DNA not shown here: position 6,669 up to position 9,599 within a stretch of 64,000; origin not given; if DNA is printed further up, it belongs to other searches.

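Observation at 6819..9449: Giant secreted LCAT-like lipase with an N-terminal lectin-like domain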

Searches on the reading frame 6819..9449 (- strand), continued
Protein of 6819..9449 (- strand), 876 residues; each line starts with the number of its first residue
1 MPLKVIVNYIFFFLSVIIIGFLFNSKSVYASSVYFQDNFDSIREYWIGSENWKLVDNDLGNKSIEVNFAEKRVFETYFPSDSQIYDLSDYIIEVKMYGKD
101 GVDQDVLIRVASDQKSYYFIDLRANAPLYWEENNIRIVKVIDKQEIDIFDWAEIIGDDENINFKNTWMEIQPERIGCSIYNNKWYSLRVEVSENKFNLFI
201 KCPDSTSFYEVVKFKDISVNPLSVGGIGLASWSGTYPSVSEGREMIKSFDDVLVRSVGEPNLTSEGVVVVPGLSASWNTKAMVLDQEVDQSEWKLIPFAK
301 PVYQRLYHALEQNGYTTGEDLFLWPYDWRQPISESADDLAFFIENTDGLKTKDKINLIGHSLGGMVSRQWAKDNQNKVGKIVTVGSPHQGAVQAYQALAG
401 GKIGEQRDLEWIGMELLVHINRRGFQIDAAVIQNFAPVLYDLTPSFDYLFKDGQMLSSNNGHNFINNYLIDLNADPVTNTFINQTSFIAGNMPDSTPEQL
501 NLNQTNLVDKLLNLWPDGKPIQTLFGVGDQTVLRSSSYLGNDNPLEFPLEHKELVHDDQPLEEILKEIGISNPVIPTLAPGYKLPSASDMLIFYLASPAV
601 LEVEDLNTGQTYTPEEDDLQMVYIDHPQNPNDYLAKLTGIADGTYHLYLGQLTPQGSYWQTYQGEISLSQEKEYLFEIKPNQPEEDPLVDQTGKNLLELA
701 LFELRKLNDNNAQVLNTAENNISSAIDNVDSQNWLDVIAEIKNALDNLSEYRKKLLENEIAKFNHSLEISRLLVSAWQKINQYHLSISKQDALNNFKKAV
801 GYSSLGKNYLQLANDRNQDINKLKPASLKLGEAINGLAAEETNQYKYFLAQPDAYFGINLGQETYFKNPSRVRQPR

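Call 35: search_solved_structures(query=A1, max_evalue=0.01, show_alignments=5)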
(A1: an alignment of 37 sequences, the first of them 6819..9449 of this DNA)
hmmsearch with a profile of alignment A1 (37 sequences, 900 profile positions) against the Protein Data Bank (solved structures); distinct sequences matched with E-value up to 0.01: 83 (the best 60 are shown).
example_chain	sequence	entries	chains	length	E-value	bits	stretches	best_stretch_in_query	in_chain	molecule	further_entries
7fip_A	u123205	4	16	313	2e-14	56.1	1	116-301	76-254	Beta-1,2-mannobiose phosphorylase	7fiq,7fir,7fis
4qqs_A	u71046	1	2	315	3.3e-12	48.8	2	90-209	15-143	Glycoside hydrolase family 43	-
3kst_A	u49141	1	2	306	6e-12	47.9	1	81-218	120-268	Endo-1,4-beta-xylanase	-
9fj8_A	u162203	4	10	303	4e-11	45.2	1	29-227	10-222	1,2-beta-oligomannan phosphorylase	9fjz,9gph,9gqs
8xy5_A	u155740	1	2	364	2.9e-08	35.8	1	387-442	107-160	Alpha/beta hydrolase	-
3r4y_A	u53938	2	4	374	1.9e-07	33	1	64-197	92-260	Glycosyl hydrolase family 32, N terminal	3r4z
5mui_A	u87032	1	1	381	2e-07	33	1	34-289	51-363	Beta-galactosidase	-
1qge_D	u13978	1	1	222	2e-07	33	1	387-442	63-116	PROTEIN (TRIACYLGLYCEROL HYDROLASE)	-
1hqd_A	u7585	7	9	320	2.4e-07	32.7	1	387-442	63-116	LIPASE | TRIACYL-GLYCEROL-HYDROLASE | TRIACYL-GLYCEROL HYDROLASE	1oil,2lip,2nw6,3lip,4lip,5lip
1ys1_X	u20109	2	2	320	2.7e-07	32.6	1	387-442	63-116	Lipase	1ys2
1tah_B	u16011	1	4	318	3.1e-07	32.3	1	387-442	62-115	LIPASE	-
1cvl_A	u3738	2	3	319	3.1e-07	32.3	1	387-442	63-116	TRIACYLGLYCEROL HYDROLASE | Lipase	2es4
7cof_A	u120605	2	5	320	3.6e-07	32.1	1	387-442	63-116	Alpha/beta hydrolase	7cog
5mt2_A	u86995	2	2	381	5.9e-07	31.4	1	35-289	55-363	Beta-galactosidase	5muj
5ta7_A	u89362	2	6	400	1.3e-06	30.3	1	92-278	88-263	Glycoside Hydrolase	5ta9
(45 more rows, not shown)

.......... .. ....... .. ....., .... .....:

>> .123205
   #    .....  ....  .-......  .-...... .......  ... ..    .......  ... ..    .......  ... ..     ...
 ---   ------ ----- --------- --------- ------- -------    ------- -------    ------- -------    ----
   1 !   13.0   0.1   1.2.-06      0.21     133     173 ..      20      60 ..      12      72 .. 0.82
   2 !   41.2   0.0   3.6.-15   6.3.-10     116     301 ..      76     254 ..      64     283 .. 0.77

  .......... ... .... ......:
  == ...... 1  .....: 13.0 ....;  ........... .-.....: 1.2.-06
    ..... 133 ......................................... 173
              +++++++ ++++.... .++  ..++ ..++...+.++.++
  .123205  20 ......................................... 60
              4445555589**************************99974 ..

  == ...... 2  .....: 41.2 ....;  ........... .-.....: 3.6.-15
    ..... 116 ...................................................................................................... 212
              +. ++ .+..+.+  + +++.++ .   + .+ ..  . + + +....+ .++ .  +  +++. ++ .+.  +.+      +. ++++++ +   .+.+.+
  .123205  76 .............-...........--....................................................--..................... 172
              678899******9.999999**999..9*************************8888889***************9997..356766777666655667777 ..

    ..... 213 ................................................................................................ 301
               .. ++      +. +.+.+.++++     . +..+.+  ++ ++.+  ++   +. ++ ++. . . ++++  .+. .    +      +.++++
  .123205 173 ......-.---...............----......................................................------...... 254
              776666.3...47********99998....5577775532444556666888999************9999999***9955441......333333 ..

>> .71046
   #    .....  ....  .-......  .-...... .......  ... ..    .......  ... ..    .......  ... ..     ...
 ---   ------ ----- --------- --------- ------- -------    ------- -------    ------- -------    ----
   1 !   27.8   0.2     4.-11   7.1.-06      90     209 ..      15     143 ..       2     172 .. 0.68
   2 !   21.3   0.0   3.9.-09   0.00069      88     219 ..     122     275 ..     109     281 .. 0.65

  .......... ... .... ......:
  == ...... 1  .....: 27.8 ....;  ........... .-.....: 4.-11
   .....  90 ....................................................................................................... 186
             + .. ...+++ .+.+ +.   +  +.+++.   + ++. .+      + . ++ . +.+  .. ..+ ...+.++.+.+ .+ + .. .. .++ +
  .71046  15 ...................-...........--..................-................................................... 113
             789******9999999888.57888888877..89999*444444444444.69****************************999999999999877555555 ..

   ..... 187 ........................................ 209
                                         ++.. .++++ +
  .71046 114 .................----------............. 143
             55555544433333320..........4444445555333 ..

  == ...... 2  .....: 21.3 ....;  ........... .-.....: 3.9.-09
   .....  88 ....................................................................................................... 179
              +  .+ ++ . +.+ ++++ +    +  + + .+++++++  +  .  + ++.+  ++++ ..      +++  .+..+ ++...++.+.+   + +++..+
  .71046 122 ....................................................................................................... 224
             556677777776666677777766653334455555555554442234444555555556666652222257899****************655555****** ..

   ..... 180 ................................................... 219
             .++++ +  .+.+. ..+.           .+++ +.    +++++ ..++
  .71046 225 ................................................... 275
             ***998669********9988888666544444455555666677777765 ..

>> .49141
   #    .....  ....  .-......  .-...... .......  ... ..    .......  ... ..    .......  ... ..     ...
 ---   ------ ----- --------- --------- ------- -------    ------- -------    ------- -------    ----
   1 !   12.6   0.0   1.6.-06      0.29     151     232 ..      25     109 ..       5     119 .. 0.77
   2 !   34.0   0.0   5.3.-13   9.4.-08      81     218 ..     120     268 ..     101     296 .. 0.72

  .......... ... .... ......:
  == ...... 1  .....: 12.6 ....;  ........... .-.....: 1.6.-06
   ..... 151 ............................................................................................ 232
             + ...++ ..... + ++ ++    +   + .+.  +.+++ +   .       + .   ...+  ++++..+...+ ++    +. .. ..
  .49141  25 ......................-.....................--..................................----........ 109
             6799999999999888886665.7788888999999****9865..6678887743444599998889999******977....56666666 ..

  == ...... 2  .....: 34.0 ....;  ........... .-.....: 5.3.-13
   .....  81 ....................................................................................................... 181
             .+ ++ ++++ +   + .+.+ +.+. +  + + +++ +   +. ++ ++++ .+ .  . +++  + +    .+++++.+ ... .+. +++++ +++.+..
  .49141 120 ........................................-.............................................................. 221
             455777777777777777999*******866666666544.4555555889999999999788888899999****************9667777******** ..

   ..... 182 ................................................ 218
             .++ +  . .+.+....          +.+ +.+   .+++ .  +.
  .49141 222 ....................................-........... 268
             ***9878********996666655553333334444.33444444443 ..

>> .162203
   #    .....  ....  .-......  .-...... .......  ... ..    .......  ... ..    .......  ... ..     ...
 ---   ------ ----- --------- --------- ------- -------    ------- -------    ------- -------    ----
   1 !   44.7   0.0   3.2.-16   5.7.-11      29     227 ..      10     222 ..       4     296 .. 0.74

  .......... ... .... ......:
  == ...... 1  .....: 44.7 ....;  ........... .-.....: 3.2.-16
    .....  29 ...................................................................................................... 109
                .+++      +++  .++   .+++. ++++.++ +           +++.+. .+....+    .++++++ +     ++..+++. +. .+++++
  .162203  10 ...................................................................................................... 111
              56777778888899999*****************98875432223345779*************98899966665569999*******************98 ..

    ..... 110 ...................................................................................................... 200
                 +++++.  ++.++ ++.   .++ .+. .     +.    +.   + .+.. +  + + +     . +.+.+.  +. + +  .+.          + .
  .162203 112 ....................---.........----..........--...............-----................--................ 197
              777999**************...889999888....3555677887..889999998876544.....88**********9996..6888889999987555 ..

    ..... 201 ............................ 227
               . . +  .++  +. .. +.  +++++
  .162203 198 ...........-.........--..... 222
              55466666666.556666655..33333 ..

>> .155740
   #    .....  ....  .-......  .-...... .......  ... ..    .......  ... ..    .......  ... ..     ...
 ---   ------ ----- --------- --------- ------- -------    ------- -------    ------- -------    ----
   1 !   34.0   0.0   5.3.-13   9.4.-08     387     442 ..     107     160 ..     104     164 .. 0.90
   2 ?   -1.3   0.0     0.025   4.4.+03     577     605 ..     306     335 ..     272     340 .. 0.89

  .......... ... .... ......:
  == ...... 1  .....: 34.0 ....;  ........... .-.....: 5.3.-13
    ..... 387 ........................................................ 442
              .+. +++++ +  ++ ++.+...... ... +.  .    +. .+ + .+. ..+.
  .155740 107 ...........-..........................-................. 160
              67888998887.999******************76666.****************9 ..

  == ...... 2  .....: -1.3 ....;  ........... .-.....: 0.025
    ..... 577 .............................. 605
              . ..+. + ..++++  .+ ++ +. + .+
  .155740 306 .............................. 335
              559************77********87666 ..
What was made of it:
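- Closest known: Tle4. Same: There is a weak profile hit at the elbow (E 4e-4, call 35).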

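Call 36: search_protein_representatives(protein=window:6819-9449:-)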
Query: 876 residues. Proteins with E-value up to 0.001 (for the whole library): 3738; up to 1e-10: 1455; up to 1e-30: 520. The best 150 are listed.
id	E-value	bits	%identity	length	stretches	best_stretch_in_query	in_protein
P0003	7.5e-187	639.7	54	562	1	310-874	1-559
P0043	1.1e-149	516.7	39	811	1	8-852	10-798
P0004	4.1e-148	511.5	47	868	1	261-870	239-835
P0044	3.6e-146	505.1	39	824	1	11-856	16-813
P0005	1.9e-143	496.1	39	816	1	31-864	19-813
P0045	3.4e-129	448.9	39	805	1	21-799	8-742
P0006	2.6e-126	439.4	43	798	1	263-797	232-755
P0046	1.1e-124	434.0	40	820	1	260-856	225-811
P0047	1.4e-120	420.4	36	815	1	10-823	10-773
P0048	1.3e-119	417.2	38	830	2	264-856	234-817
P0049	9.8e-111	387.8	34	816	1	10-819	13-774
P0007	1.6e-110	387.1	41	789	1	265-835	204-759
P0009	4.4e-91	322.8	36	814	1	267-843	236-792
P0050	6.4e-91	322.3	35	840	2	181-759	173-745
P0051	4.7e-90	319.4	35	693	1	96-820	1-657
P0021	8.4e-60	219.3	32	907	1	256-728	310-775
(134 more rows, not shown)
